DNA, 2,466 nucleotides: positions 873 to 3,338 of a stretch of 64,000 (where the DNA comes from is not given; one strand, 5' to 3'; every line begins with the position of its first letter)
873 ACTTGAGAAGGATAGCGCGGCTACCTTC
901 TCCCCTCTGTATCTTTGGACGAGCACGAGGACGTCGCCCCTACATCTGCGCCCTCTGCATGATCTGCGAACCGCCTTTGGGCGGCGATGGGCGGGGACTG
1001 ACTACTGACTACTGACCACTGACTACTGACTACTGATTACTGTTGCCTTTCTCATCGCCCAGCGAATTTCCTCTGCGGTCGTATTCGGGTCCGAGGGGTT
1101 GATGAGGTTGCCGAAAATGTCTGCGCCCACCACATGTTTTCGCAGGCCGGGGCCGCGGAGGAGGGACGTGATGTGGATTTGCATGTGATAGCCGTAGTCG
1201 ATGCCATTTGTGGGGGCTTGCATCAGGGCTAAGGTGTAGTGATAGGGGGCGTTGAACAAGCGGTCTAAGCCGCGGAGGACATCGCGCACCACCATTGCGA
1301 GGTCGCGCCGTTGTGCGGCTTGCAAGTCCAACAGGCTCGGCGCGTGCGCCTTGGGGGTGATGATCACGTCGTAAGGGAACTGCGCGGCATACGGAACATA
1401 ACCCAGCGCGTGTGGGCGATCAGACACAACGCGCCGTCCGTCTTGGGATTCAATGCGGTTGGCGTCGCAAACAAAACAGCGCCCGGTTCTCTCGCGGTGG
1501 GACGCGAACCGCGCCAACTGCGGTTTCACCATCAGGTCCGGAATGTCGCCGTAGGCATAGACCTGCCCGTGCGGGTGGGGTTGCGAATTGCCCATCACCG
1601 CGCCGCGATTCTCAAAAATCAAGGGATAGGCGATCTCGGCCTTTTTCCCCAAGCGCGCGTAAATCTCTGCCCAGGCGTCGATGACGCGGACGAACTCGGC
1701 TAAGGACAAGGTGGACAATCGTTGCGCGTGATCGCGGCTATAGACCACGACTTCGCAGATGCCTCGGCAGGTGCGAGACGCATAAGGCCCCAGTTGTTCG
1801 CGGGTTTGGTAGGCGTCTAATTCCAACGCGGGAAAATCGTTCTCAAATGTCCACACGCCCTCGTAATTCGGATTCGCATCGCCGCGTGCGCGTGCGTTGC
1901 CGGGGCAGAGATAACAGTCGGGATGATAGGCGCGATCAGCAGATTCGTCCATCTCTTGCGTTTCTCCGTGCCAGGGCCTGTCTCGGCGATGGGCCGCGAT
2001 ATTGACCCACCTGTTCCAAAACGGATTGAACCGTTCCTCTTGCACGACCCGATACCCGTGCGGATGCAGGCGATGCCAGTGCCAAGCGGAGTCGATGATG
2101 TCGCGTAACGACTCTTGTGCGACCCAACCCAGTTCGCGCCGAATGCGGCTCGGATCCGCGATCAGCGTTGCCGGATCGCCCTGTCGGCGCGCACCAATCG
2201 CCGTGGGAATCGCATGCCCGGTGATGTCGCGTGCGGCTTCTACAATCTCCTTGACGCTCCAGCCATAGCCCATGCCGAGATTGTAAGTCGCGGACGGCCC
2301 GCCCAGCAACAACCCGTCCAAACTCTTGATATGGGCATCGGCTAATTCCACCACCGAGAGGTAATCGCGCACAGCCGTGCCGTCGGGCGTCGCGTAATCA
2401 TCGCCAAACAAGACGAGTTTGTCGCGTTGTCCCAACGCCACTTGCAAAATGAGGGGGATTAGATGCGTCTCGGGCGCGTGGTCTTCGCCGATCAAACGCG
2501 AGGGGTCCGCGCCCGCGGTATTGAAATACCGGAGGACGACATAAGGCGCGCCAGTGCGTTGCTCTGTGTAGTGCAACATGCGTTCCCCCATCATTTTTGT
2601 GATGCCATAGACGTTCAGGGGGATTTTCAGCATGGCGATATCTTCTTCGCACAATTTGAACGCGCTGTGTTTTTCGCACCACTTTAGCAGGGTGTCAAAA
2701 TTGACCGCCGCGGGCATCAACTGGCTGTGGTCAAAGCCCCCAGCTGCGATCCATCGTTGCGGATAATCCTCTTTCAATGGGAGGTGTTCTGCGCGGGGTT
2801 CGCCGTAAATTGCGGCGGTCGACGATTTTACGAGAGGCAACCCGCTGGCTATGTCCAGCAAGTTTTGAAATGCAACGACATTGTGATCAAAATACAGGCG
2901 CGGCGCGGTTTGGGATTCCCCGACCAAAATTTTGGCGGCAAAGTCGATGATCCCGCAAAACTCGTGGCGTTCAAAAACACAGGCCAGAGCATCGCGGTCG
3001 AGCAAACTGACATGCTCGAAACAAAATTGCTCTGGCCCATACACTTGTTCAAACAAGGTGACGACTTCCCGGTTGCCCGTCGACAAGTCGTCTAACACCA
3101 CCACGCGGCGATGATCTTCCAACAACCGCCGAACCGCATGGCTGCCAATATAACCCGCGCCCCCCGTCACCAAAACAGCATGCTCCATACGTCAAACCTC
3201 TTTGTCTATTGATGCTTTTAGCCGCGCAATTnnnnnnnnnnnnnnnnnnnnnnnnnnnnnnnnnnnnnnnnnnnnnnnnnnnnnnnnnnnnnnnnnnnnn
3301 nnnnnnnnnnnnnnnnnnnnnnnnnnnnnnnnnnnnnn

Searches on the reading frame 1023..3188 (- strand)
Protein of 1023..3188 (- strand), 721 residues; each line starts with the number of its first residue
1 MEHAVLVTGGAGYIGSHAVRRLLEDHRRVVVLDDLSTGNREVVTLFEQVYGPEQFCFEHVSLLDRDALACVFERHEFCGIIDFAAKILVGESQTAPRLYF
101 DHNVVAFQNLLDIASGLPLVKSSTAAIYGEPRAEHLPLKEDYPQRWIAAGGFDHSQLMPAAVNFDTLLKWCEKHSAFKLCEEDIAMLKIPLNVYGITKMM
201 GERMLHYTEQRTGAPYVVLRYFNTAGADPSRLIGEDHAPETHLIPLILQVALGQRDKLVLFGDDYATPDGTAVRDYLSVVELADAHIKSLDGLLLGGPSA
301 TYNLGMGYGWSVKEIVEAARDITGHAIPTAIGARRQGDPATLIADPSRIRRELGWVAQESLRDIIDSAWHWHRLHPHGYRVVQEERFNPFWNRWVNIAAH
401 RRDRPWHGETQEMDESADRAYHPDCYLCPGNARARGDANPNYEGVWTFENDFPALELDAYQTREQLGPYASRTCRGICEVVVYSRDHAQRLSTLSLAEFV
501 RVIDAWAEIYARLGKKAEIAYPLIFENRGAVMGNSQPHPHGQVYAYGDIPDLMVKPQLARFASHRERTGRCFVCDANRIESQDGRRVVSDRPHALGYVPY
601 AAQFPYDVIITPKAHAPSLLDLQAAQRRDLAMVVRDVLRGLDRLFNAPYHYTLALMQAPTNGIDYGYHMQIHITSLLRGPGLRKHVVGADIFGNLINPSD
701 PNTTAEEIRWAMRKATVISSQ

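Call 8: search_protein_families(library=pfam, proteins=[window:1023-3188:-], max_evalue=0.1)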
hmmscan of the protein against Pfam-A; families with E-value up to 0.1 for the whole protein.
window:1023-3188:- (721 aa): 9 families
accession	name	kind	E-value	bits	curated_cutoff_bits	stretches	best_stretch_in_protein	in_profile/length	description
PF01087.27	GalP_UDP_transf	-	3.6e-45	155.1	22.1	1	382-549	11-183/184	Galactose-1-phosphate uridyl transferase, N-terminal domain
PF16363.11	GDP_Man_Dehyd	-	5.5e-39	135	27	2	6-143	1-146/332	GDP-mannose 4,6 dehydratase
PF01370.27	Epimerase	-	9e-37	127.2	20.9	2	5-140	1-129/240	NAD dependent epimerase/dehydratase family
PF02744.22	GalP_UDP_tr_C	-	2.5e-17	63.5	29.2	1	561-709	5-154/165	Galactose-1-phosphate uridyl transferase, C-terminal domain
PF07993.18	NAD_binding_4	-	1.8e-07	31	20.1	1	99-222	108-205/258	Male sterility protein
PF02719.21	Polysacc_synt_2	-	2.6e-07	30.6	20.2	1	5-115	1-116/293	Polysaccharide biosynthesis protein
PF04321.23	RmlD_sub_bind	-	0.00014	21.5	27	1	5-128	3-105/287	RmlD substrate binding domain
PF01230.28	HIT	-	0.0078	17.3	21.5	0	586-647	7-68/98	HIT domain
PF00106.31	adh_short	-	0.043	13.7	26.6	1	4-58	2-54/195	short chain dehydrogenase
